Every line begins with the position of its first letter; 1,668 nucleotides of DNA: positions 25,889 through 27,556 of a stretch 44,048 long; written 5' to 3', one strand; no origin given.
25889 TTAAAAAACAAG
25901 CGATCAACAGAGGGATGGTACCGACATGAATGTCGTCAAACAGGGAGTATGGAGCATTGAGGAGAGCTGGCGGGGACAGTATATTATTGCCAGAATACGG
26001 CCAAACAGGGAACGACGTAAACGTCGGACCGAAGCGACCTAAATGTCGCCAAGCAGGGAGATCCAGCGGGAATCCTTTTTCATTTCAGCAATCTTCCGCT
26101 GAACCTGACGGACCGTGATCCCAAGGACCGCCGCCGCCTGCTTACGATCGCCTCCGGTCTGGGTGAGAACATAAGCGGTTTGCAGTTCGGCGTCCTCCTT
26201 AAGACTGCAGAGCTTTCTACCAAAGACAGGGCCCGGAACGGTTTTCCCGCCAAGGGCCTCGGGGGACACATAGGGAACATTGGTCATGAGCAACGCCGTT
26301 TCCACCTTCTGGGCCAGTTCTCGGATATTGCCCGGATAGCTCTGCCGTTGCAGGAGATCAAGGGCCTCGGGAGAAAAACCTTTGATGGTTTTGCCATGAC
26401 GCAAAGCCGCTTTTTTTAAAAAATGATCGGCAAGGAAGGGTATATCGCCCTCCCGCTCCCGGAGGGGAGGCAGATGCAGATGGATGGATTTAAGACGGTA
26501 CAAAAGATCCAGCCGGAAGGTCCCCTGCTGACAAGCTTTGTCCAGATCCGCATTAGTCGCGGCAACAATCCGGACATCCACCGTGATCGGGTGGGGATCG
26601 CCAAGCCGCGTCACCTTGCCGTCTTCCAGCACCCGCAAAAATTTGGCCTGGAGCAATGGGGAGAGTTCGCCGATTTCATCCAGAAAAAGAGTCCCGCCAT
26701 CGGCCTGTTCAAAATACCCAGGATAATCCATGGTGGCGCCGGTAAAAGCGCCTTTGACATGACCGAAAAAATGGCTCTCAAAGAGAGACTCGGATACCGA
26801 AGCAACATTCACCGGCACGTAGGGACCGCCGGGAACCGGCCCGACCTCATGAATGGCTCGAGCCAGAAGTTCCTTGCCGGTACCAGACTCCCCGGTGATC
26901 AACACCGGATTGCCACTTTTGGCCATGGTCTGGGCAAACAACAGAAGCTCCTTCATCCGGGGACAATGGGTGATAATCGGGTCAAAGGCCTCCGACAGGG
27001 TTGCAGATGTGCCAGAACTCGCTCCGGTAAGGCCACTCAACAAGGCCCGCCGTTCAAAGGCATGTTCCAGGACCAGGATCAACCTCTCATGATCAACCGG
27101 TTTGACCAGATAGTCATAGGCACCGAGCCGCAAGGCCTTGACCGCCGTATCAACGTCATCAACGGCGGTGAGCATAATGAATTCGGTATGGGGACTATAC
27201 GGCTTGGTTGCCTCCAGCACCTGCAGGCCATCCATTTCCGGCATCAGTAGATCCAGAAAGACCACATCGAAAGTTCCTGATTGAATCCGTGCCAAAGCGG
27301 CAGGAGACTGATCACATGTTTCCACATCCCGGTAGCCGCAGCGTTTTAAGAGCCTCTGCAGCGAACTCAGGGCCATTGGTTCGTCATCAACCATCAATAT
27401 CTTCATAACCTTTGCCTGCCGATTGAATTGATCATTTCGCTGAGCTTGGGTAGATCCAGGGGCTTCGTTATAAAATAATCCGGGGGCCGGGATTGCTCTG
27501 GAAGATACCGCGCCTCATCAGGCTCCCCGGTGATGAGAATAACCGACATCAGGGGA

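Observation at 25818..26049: σ54 promoter with three CGACA-N-TGTCG upstream sites placed between an NtrC-type two-component pair and a CheY/CheW-remnant/MCP operon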

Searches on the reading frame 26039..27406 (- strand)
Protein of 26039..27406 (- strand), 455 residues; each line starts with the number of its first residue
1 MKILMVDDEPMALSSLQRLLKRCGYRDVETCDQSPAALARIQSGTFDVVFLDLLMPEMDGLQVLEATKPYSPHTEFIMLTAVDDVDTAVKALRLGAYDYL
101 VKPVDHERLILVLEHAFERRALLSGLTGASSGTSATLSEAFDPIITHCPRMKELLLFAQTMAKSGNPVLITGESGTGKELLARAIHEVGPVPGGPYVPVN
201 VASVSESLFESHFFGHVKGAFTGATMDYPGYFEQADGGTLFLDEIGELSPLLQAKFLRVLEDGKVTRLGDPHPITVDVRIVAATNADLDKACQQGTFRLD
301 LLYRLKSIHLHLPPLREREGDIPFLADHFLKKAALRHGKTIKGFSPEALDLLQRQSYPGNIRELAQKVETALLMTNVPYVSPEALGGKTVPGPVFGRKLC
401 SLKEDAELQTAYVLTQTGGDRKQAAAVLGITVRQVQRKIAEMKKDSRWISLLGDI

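Call 7: search_protein_families(library=pfam, proteins=[window:26039-27406:-])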
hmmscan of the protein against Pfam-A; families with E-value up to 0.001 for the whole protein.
window:26039-27406:- (455 aa): 9 families
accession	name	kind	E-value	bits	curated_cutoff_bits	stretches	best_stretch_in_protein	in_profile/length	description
PF00158.32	Sigma54_activat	-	5.4e-61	205.6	20.2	1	144-310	1-167/168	Sigma-54 interaction domain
PF00072.30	Response_reg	-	1.9e-28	99.3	30.2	1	3-112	1-109/111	Response regulator receiver domain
PF25601.1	AAA_lid_14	-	2.7e-20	72.4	27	1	316-385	1-70/87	AAA+ ATPase lid domain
PF14532.12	Sigma54_activ_2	-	1.8e-16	61.1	25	1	160-315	16-138/138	Sigma-54 interaction domain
PF02954.25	HTH_8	-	3.5e-06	27.1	22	1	413-441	13-41/42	Bacterial regulatory protein, Fis family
PF01078.27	Mg_chelatase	-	5.4e-05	23.1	20.3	0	165-285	21-157/207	Magnesium chelatase, subunit ChlI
PF07728.20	AAA_5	-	7.5e-05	23.2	22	1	167-285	1-122/139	AAA domain (dynein-related subfamily)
PF07724.20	AAA_2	-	0.00021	21.8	27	1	168-293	6-132/166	AAA domain (Cdc48 subfamily)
PF00004.35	AAA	-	0.00047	21.1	21.2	0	168-286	1-110/131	ATPase family associated with various cellular activities (AAA)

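Call 8: find_encoding_contigs(protein=window:26039-27406:-, flank=6000, max_places=6)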
Protein window:26039-27406:- (455 aa): 1 contig read that carries it; 1 place shown.
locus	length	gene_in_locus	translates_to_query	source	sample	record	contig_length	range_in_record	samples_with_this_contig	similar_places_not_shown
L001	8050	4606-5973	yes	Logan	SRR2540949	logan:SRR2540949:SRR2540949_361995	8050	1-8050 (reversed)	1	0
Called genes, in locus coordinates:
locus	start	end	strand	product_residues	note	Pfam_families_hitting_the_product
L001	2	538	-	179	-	?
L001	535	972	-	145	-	PF02600:DsbB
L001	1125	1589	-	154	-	-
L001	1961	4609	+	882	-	PF01590:GAF (weak), PF13185:GAF_2, PF13426:PAS_9 (weak), PF08447:PAS_3, PF00512:HisKA (weak), PF02518:HATPase_c, PF00072:Response_reg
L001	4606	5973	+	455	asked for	PF00072:Response_reg, PF00158:Sigma54_activat, PF14532:Sigma54_activ_2, PF25601:AAA_lid_14, PF02954:HTH_8 (weak)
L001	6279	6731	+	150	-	PF00072:Response_reg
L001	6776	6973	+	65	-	PF01584:CheW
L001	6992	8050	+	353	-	?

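Call 11: find_related_loci(query=window:26039-27406:-, collection=genome_contigs, flank=5000)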
Query window:26039-27406:- (455 aa) in genome_contigs; peptide patterns used: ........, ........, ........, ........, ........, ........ (x = any residue, [..] = any of these).
241 stretches matched a pattern; 102 encode a relative of the query (tblastn E <= 1e-3); the best 80 are kept; 80 distinct loci.
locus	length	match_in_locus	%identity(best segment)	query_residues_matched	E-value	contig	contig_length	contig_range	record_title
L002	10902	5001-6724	79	1-455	0e+0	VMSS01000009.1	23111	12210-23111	MAG: Desulfurivibrio sp. isolate S2_56 k141_432975, whole genome shotgun sequence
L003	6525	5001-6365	60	1-454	0e+0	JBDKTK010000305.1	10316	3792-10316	MAG: Syntrophaceae bacterium isolate 7_bin.119 c_000001282552, whole genome shotgun sequence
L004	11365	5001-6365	58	1-454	6e-180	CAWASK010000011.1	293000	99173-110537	MAG: uncultured delta proteobacterium isolate MFD03899.bin.3.172 genome assembly, contig: contig_46349, whole genome sho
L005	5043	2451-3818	58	1-455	0e+0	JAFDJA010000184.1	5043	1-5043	MAG: Deltaproteobacteria bacterium isolate Meg22_24_Bin_118 Meg22_24_Bin_118_scaffold_44438, whole genome shotgun sequen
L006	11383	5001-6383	57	1-455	5e-178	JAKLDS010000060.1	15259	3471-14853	MAG: Deltaproteobacteria bacterium isolate RA.bin115 RA.bin115_60, whole genome shotgun sequence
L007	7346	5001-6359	59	1-453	1e-177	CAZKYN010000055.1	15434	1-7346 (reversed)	MAG TPA_asm: uncultured Syntrophaceae bacterium isolate binchicken_co20_89 genome assembly, contig: NODE_7241_length_154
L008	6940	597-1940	61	1-445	5e-177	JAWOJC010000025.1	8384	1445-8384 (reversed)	MAG: Smithellaceae bacterium isolate CWP6-1.bin.28 k191_469160, whole genome shotgun sequence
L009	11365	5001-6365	59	1-455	1e-175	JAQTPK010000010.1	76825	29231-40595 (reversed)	MAG: Syntrophales bacterium isolate STB_114 NODE_687_length_76825_cov_7.408224_Sandtown_B, whole genome shotgun sequence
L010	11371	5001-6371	57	1-451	5e-165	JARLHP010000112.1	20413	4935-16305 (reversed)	MAG: Syntrophobacteraceae bacterium isolate MAG_BA69 MetaBAT2_Bin_69_Anoxic_k141_905501, whole genome shotgun sequence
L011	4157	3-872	78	166-455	1e-153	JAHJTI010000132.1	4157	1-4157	MAG: Proteobacteria bacterium isolate OS_PC_MetaG.mb.46 OS_PC_MetaG.mb.46_k141_411847, whole genome shotgun sequence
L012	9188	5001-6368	54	1-455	3e-159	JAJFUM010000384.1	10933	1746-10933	MAG: Deltaproteobacteria bacterium isolate bin.454 k141_1139776, whole genome shotgun sequence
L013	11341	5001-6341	37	2-441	3e-90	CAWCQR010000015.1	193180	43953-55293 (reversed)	MAG: Terriglobia bacterium isolate MFD09368.bin.1.27 genome assembly, contig: contig_45919, whole genome shotgun sequenc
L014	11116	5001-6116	40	2-376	5e-85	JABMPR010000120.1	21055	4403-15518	MAG: bacterium isolate bin.398 k141_2371341, whole genome shotgun sequence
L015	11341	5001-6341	35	2-445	4e-81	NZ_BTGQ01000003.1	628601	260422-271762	Croceitalea sp. MTPC5 Contig03, whole genome shotgun sequence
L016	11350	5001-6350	37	2-437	1e-80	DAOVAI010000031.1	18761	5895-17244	MAG TPA_asm: Pseudomonadota bacterium isolate CSMAG_975 CSMAG_975_k141_2973377_length_18761_cov_10.0000, whole genome sh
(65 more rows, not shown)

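Call 38: search_protein_families(library=pfam, proteins=[L008:3527-4909:+], max_evalue=0.01)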
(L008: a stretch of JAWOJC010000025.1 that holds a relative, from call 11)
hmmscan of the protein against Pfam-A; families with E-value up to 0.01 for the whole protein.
L008:3527-4909:+ (461 aa): 3 families
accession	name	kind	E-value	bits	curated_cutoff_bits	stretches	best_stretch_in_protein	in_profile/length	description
PF00006.31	ATP-synt_ab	-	1.3e-72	244.3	29.5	1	131-344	1-213/213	ATP synthase alpha/beta family, nucleotide-binding domain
PF22919.1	ATP-synt_VA_C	-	6.4e-11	42.6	24.7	1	349-414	5-72/101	C-terminal domain of V and A type ATP synthase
PF02874.29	ATP-synt_ab_N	-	1.6e-10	41.8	20.9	1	12-74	3-69/69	ATP synthase alpha/beta family, beta-barrel domain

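Call 41: search_protein_families(library=ncbifam, proteins=[window:26039-27406:-], max_evalue=0.00001)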
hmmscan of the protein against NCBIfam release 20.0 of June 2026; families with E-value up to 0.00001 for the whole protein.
window:26039-27406:- (455 aa): 104 families (the best 25 are shown)
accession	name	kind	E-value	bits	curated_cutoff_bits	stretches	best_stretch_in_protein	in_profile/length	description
NF008469.0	PRK11361.1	equivalog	8.4e-111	370.9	714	1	2-442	6-454/461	acetoacetate metabolism transcriptional regulator AtoC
TIGR01818.1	ntrC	equivalog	7.3e-106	354.7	558.6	1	3-375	1-367/463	nitrogen regulation protein NR(I)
NF007689.0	PRK10365.1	equivalog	2e-101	339.9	760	1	2-439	7-439/441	sigma-54-dependent response regulator transcription factor ZraR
TIGR02915.1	PEP_resp_reg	equivalog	6.2e-98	328.5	502.6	1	3-432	1-432/445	PEP-CTERM-box response regulator transcription factor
NF011695.0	PRK15115.1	equivalog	1.3e-92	310.9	763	1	2-386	8-378/445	two-component system response regulator GlrR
NF008176.1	PRK10923.1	equivalog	1.7e-87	294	620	1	3-370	6-366/469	nitrogen regulation protein NR(I)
TIGR01817.1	nifA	equivalog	3e-87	293.6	528.85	1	141-375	195-428/534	nif-specific transcriptional activator NifA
NF041946.1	LuxO_transreg_Vib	equivalog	2.9e-82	276.9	800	1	27-377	22-368/463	quorum-sensing sigma-54 dependent transcriptional regulator LuxO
NF050807.1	TransRegFlbDCaul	equivalog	9.6e-81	271.9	750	1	138-385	114-361/454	sigma-54-dependent transcriptional regulator FlbD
NF038308.1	RNA_repair_RtcR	equivalog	2.1e-80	271.1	650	1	69-377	107-424/530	RNA repair transcriptional activator RtcR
NF049963.1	RespRegFlgRCampy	domain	9e-79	265.3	750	1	1-441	1-426/429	fla regulon two-component system response regulator FlgR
NF041552.1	TF_PrdR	equivalog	3.1e-78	263.5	795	1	137-383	262-508/577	sigma-54 dependent transcriptional regulator PrdR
NF003451.0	PRK05022.1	equivalog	1.4e-77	261.5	476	1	140-375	188-423/512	nitric oxide reductase transcriptional regulator NorR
NF051870.1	NAssimRespRegNtrX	equivalog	2.4e-76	257.5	600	1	2-376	3-369/452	nitrogen assimilation response regulator NtrX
TIGR02974.1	phageshock_pspF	equivalog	1e-70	238.6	443.55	1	158-374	15-232/336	phage shock protein operon transcriptional activator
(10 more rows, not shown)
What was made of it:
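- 26039..27406 (-): NtrC-type sigma-54 activator of 455 aa: REC (Asp52), an AAA+ sigma-54 interaction domain with GAFTGA, Walker A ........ and Walker B DE, and a C-terminal HTH_8. It falls below every NCBIfam equivalog cut-off; the best is AtoC at 371 bits against a cut-off of 714 (call 41).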

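Call 42: search_solved_structures(query=window:26039-27406:-, max_evalue=1e-20)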
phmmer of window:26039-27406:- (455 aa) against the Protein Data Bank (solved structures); distinct sequences matched with E-value up to 1e-20: 35.
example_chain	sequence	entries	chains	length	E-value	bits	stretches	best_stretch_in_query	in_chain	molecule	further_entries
4l4u_A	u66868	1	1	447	2.2e-91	310.4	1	1-441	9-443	Transcriptional regulator (NtrC family)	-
1ny5_A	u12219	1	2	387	1e-87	298.3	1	1-380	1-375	transcriptional regulator (NtrC family)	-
3dzd_A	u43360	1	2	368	1.6e-83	284.5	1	2-376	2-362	Transcriptional regulator (NtrC family)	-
1ojl_A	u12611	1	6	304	9.7e-73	248.9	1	145-439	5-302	TRANSCRIPTIONAL REGULATORY PROTEIN ZRAR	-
5ep0_A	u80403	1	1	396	5e-69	236.7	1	2-375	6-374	Putative repressor protein luxO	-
9qq6_C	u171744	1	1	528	3.1e-66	227.5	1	143-442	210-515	Nif-specific regulatory protein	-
1ny6_A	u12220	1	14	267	8.1e-66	226.1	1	145-380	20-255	transcriptional regulator (NtrC family)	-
4ly6_A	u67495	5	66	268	8.2e-66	226.1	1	145-380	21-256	Transcriptional regulator (NtrC family)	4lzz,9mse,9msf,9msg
3m0e_A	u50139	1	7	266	5.5e-65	223.4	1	145-380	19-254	Transcriptional regulator (NtrC family)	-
5m7n_A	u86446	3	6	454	5.5e-59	203.6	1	3-376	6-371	Nitrogen assimilation regulatory protein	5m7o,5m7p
6iy8_A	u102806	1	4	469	1.5e-56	195.6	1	162-377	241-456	Positive regulator CapR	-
5nss_F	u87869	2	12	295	4.6e-55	190.7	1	137-372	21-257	Psp operon transcriptional activator | Transcription activator PspF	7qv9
2vii_A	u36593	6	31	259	5.8e-55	190.4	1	145-372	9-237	PSP OPERON TRANSCRIPTIONAL ACTIVATOR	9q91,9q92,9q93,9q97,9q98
2bjw_A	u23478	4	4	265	6.3e-55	190.3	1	145-372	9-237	PSP OPERON TRANSCRIPTIONAL ACTIVATOR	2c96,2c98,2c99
9q90_1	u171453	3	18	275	7.1e-55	190.1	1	145-372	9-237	Psp operon transcriptional activator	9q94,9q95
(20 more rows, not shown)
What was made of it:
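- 26039..27406 (-): The closest solved structures are Aquifex NtrC-family regulators 4l4u and 1ny5 (call 42).
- Closest known: Aquifex aeolicus NtrC-family regulators with solved structures. Same: They are the closest solved structures, with E-values of 2e-91 and 1e-87 over the full REC-AAA+-(HTH) length (call 42).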

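Call 52: search_protein_families(library=pfam, proteins=[L010:7269-9086:+, L010:9138-11135:+, L006:7093-7467:+, L006:8624-10201:+, L002:10149-10709:+, L002:7484-7975:+], max_evalue=0.0001)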
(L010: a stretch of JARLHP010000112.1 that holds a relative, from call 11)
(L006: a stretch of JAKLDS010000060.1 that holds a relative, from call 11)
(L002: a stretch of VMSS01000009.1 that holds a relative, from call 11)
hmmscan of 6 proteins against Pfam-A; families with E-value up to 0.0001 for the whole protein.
L010:7269-9086:+ (605 aa): 7 families
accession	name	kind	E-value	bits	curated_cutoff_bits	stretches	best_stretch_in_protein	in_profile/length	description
PF08448.16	PAS_4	-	6.2e-26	91.2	23.1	2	99-206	1-110/110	PAS fold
PF02518.31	HATPase_c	-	1.8e-21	77.1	26.4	1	476-600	2-110/111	Histidine kinase-, DNA gyrase B-, and HSP90-like ATPase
PF00989.32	PAS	-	1e-18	67.8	22.6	2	95-201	3-113/113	PAS fold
PF13426.13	PAS_9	-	6e-16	59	27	1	103-203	1-103/103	PAS domain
PF13188.13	PAS_8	-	1.5e-13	50.6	21.8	1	216-256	1-43/65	PAS domain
PF13596.12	PAS_10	-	1e-08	36.2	22.1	1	97-202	3-106/106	PAS domain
PF12860.13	PAS_7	-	5.7e-06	26.9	27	0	226-261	5-39/115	PAS fold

L010:9138-11135:+ (665 aa): 3 families
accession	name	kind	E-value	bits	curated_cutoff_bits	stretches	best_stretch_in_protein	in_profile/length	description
PF00015.26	MCPsignal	-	3.7e-44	151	34.6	1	419-563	13-171/172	Methyl-accepting chemotaxis protein (MCP) signalling domain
PF16591.11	HBM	-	4.6e-07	30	29.8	1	178-298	5-128/254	Helical bimodular sensor domain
PF05227.19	CHASE3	-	2.5e-06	27.9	28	1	55-170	16-131/138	CHASE3 domain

L006:7093-7467:+ (124 aa): 0 families

L006:8624-10201:+ (525 aa): 2 families
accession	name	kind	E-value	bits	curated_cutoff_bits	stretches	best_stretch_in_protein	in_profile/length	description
PF13671.12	AAA_33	-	7.9e-23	81.8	27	1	341-490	1-142/143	AAA domain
PF06414.18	Zeta_toxin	-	8.4e-07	29.1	22.3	1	332-486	10-164/199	Zeta toxin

L002:10149-10709:+ (186 aa): 1 family
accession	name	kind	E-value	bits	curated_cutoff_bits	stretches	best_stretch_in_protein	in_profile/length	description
PF01584.24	CheW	-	1.4e-36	125.6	23.5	1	38-177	1-137/138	CheW-like domain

L002:7484-7975:+ (163 aa): 1 family
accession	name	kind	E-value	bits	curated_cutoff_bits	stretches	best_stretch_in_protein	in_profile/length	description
PF01584.24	CheW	-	3.2e-37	127.7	23.5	1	15-154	1-137/138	CheW-like domain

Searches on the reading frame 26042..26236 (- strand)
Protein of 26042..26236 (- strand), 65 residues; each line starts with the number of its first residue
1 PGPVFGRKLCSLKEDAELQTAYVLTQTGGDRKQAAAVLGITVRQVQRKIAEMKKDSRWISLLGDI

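Call 27: find_related_loci(query=A2, collection=metagenome_contigs, flank=4000)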
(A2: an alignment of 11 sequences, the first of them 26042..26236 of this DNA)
Query A2 (65 aa) in metagenome_contigs; peptide patterns used: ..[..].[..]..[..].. (x = any residue, [..] = any of these).
264 stretches matched a pattern; 236 encode a relative of the query (tblastn E <= 1e-3); the best 80 are kept; 80 distinct loci.
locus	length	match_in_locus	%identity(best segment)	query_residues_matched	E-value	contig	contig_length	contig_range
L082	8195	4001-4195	75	1-65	7e-31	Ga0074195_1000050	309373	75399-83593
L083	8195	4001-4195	71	1-65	5e-29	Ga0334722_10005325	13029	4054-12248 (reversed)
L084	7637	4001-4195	66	1-65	1e-26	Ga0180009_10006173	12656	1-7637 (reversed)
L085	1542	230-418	67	2-64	2e-26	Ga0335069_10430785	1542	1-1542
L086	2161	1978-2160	67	1-61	9e-25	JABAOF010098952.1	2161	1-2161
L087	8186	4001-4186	65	4-65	2e-24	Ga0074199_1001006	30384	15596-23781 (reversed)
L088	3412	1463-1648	65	3-64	2e-24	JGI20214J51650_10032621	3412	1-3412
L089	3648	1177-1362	65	3-64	2e-24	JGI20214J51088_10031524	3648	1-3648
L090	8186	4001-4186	65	4-65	2e-24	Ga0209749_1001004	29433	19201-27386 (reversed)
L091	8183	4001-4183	62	4-64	3e-24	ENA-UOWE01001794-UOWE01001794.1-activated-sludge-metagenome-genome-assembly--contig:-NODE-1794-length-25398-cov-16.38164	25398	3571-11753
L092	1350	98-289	61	2-65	3e-24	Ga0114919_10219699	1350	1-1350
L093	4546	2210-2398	62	3-65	5e-24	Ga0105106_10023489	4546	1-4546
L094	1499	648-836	60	3-65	4e-24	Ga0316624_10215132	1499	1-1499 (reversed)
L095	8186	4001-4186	60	4-65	5e-24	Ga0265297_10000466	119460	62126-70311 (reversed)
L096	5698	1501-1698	61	1-65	7e-24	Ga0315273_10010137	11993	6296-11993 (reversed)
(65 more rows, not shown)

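Call 52: search_protein_families(library=pfam, proteins=[L082:4899-5438:+, L082:5472-7058:+], max_evalue=0.0001)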
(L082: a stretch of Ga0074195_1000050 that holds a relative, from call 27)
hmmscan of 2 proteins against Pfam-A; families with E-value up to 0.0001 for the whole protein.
L082:4899-5438:+ (179 aa): 1 family
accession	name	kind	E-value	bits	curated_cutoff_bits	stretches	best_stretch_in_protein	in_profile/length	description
PF01584.24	CheW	-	2.2e-37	128.2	23.5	1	31-169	1-136/138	CheW-like domain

L082:5472-7058:+ (528 aa): 2 families
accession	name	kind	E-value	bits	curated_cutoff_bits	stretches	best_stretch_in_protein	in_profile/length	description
PF00015.26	MCPsignal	-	8.5e-42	143.3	34.6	1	289-440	6-171/172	Methyl-accepting chemotaxis protein (MCP) signalling domain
PF12729.13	4HB_MCP_1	-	1e-07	32.1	27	1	7-104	2-103/181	Four helix bundle sensory module for signal transduction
